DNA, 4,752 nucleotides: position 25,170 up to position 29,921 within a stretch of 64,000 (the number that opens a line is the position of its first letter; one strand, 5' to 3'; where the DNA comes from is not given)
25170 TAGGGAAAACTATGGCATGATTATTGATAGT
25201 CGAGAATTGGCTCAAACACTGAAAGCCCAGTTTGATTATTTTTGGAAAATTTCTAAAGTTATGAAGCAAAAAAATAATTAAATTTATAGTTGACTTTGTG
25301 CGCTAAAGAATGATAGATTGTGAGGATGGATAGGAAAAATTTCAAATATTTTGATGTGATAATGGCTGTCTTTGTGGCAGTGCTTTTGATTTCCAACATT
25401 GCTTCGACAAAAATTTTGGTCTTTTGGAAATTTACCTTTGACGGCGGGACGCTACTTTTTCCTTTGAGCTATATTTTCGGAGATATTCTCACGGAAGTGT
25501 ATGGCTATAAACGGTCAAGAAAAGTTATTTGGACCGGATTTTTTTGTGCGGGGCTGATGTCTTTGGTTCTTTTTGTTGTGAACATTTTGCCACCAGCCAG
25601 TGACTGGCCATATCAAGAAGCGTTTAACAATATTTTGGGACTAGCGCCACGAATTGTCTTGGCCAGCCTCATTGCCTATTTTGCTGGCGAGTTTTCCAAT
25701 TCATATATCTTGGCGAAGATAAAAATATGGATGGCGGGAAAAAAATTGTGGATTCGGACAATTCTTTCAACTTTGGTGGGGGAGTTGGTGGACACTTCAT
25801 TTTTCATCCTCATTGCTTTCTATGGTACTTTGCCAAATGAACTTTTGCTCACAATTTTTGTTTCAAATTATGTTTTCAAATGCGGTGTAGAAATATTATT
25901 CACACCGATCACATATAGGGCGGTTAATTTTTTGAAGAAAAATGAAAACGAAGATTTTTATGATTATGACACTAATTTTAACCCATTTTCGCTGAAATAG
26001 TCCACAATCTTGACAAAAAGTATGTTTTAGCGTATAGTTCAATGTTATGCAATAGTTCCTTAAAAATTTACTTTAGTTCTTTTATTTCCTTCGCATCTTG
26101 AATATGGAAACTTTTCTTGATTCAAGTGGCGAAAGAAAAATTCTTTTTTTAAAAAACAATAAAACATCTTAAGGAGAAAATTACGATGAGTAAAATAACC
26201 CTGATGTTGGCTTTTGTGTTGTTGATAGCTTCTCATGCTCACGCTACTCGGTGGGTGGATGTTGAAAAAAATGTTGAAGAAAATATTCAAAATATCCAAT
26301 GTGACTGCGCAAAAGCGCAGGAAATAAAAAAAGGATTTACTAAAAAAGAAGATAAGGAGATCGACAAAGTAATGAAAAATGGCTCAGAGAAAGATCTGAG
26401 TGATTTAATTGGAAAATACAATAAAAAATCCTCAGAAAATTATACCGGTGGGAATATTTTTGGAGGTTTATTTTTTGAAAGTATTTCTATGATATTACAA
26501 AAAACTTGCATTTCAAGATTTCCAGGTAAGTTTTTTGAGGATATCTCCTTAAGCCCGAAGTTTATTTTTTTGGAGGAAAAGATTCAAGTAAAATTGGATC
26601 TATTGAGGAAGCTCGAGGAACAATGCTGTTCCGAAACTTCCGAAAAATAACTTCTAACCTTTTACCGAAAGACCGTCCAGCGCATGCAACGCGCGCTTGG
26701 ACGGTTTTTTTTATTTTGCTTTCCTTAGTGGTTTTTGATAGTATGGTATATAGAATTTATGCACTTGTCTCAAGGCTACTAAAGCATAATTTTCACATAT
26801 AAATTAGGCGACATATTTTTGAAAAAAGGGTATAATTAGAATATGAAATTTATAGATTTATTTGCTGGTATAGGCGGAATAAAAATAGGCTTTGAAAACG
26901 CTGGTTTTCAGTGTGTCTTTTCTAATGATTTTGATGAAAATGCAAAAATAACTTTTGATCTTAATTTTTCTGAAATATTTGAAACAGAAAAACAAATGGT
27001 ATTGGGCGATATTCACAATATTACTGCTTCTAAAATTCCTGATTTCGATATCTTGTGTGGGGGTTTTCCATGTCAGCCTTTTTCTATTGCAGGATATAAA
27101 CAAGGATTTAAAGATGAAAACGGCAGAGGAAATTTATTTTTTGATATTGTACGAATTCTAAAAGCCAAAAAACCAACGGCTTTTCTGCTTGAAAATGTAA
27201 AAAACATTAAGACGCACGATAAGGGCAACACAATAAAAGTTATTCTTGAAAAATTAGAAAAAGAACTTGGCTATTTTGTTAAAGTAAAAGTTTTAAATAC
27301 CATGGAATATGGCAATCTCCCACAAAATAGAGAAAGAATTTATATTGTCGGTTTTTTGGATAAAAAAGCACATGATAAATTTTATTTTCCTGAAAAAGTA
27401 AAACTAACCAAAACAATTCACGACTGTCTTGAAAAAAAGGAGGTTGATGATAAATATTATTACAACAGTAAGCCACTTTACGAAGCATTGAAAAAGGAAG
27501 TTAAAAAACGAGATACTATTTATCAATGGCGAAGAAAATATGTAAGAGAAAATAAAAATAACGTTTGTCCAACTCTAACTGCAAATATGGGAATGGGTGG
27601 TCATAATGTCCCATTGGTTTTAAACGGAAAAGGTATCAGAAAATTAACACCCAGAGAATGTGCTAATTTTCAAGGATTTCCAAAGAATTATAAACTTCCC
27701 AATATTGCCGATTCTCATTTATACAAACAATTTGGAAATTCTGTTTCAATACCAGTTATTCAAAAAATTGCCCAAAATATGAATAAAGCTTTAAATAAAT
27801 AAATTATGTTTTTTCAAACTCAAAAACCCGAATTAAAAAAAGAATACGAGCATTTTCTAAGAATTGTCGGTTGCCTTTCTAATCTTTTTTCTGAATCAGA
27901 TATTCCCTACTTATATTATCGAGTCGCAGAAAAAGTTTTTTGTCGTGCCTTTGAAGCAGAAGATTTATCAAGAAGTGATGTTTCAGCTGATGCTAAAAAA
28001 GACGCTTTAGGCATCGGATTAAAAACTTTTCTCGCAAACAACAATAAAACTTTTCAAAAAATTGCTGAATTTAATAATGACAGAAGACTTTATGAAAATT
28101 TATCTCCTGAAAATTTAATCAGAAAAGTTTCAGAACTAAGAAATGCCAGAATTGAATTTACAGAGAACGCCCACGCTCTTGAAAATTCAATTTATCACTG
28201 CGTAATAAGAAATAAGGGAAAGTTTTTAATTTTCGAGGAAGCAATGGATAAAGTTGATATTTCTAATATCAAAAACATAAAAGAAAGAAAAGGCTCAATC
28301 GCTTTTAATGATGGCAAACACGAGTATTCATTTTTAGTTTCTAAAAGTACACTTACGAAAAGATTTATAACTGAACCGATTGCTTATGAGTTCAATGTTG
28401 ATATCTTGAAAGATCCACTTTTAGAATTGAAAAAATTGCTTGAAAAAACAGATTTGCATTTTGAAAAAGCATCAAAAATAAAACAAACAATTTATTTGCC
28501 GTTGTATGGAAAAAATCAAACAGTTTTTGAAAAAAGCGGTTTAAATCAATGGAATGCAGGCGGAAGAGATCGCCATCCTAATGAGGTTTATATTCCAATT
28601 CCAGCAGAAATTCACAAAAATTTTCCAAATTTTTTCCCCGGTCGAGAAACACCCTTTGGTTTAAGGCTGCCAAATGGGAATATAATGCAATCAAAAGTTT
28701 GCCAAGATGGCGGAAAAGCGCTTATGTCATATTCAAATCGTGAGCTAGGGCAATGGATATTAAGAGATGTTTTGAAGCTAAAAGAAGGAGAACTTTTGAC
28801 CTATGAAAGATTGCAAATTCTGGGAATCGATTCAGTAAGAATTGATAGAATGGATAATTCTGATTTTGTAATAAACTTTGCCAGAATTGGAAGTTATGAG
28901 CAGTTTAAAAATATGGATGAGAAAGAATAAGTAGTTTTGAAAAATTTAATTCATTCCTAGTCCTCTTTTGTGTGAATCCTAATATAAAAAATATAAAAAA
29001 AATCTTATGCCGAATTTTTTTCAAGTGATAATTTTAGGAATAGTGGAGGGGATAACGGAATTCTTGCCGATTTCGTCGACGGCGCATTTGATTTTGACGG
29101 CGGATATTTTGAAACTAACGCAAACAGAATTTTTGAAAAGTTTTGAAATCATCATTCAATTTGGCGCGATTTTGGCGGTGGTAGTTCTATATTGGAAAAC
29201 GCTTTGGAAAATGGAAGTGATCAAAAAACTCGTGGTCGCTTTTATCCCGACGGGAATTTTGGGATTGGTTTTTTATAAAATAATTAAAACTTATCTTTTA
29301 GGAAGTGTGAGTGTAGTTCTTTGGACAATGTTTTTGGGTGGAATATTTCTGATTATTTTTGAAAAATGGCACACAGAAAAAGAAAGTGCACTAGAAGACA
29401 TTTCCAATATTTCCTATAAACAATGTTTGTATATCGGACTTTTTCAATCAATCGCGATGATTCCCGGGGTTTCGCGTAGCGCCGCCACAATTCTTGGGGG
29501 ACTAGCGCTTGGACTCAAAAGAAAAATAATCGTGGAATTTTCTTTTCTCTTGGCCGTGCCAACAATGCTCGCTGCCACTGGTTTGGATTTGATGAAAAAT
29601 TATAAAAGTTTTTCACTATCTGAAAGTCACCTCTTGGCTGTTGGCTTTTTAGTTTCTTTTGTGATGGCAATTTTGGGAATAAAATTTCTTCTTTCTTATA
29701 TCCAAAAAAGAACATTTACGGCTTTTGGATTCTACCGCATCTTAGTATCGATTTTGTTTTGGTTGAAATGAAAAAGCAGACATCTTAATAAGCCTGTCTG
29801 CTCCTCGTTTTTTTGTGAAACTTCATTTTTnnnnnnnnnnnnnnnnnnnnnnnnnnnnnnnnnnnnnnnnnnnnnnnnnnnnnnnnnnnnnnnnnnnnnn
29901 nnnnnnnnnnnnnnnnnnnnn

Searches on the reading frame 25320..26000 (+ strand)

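Call 9: search_protein_families(library=ncbifam, proteins=[window:25320-26000:+], max_evalue=0.001)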
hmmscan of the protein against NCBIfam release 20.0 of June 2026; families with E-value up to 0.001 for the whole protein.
window:25320-26000:+ (226 aa): 2 families
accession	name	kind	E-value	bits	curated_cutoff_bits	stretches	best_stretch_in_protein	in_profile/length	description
TIGR00697.1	TIGR00697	equivalog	6.7e-39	133.8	50.95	1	14-207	5-200/201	queuosine precursor transporter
NF008406.0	PRK11212.1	equivalog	2.5e-16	59.9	252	1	11-208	13-208/221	7-cyano-7-deazaguanine/7-aminomethyl-7-deazaguanine transporter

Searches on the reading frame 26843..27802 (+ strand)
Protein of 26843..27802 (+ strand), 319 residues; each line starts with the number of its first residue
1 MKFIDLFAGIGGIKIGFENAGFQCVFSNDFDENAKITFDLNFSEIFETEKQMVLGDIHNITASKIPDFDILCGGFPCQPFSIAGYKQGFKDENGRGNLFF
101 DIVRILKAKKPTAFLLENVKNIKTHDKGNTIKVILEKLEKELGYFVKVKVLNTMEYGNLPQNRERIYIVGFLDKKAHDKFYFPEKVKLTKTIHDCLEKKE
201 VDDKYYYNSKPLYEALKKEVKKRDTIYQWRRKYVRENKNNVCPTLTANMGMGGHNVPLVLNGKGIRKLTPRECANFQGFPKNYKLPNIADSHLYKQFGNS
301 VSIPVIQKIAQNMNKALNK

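Call 9: search_protein_families(library=ncbifam, proteins=[window:26843-27802:+], max_evalue=0.001)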
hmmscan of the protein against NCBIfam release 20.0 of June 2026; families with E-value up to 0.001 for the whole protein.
window:26843-27802:+ (319 aa): 2 families
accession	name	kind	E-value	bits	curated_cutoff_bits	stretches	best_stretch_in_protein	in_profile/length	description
TIGR00675.1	dcm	superfamily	6.4e-102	341.6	100.65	1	3-313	1-329/329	DNA (cytosine-5-)-methyltransferase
NF007772.0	PRK10458.1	subfamily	9.1e-53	179.4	710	1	2-316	90-455/472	DNA cytosine methylase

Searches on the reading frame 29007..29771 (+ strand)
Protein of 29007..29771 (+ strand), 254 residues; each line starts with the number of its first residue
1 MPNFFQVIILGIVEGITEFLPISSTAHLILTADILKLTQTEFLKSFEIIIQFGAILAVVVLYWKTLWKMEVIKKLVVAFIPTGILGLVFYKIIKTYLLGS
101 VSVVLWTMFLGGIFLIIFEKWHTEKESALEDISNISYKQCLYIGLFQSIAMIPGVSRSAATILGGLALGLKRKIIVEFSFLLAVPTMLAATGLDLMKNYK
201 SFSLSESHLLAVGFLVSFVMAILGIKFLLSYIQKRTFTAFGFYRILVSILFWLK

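Call 9: search_protein_families(library=ncbifam, proteins=[window:29007-29771:+], max_evalue=0.001)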
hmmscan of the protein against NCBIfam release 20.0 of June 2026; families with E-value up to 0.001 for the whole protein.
window:29007-29771:+ (254 aa): 12 families
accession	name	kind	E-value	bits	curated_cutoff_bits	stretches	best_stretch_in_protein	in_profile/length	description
NF001390.0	PRK00281.1-4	equivalog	7.2e-81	271.6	260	1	3-251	5-262/272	undecaprenyl-diphosphate phosphatase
NF001389.0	PRK00281.1-2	equivalog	1.7e-74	250.6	262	1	4-250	6-259/272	undecaprenyl-diphosphate phosphatase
TIGR00753.1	undec_PP_bacA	equivalog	2.1e-70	237.3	217.5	1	7-248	1-255/255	undecaprenyl-diphosphatase UppP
NF001391.0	PRK00281.1-5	equivalog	2.1e-68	230.7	293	1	3-251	5-269/279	undecaprenyl-diphosphate phosphatase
NF001388.0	PRK00281.1-1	equivalog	9.6e-67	225.4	362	1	3-253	6-270/273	undecaprenyl-diphosphate phosphatase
NF001393.0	PRK00281.2-4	equivalog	2.5e-51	174.7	284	2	75-250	89-259/266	undecaprenyl-diphosphate phosphatase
NF001392.0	PRK00281.2-1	equivalog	6.3e-47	160.4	308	1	3-250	6-267/280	undecaprenyl-diphosphate phosphatase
NF001394.0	PRK00281.2-5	equivalog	4.7e-41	141.1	311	1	3-252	7-272/281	undecaprenyl-diphosphate phosphatase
NF001397.0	PRK00281.3-4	equivalog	3.7e-37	128.4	363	1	4-249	3-272/281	undecaprenyl-diphosphate phosphatase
NF001395.0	PRK00281.3-1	equivalog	3.8e-26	92.2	394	1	123-248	171-296/306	undecaprenyl-diphosphate phosphatase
NF001396.0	PRK00281.3-3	equivalog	6.7e-24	85.2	382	2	68-251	85-260/264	undecaprenyl-diphosphate phosphatase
NF001398.0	PRK00281.3-5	equivalog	7.2e-21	75.2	354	1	2-236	2-254/278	undecaprenyl-diphosphate phosphatase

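Call 16: find_encoding_contigs(protein=window:29007-29771:+, flank=10000, max_places=6)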
Protein window:29007-29771:+ (254 aa): 21 contigs read that carry it; 6 places shown.
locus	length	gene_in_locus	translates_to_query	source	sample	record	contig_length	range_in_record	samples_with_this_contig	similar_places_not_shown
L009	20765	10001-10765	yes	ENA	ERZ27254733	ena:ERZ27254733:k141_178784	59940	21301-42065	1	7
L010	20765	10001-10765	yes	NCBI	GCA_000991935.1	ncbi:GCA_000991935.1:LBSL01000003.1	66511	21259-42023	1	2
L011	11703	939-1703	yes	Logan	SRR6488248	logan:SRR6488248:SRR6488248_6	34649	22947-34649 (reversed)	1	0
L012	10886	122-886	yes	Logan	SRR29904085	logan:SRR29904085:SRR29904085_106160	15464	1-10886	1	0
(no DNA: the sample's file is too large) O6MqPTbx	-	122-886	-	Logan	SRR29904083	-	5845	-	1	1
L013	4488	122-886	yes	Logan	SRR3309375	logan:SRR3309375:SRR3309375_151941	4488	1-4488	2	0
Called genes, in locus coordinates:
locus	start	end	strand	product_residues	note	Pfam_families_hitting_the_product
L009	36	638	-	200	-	-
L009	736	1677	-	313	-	PF07676:PD40 (faint)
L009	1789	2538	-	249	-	PF01061:ABC2_membrane, PF12698:ABC2_membrane_3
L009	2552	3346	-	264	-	PF13175:AAA_15 (faint), PF00005:ABC_tran, PF13304:AAA_21 (weak)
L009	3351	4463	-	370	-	PF00149:Metallophos, PF12850:Metallophos_2 (weak)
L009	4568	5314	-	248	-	-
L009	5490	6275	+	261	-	PF01978:TrmB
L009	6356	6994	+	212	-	PF02592:Vut_1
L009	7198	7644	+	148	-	-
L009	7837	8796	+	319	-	PF00145:DNA_methylase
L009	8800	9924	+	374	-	PF20731:RE_NgoFVII_C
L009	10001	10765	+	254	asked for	PF02673:BacA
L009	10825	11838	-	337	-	PF01071:GARS_A, PF02222:ATP-grasp (weak), PF07478:Dala_Dala_lig_C, PF13535:ATP-grasp_4 (faint), PF02843:GARS_C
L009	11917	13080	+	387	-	-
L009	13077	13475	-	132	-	PF02844:GARS_N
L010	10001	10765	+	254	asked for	PF02673:BacA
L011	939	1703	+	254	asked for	PF02673:BacA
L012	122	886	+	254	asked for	PF02673:BacA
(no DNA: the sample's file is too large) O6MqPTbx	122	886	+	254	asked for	PF02673:BacA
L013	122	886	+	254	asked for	PF02673:BacA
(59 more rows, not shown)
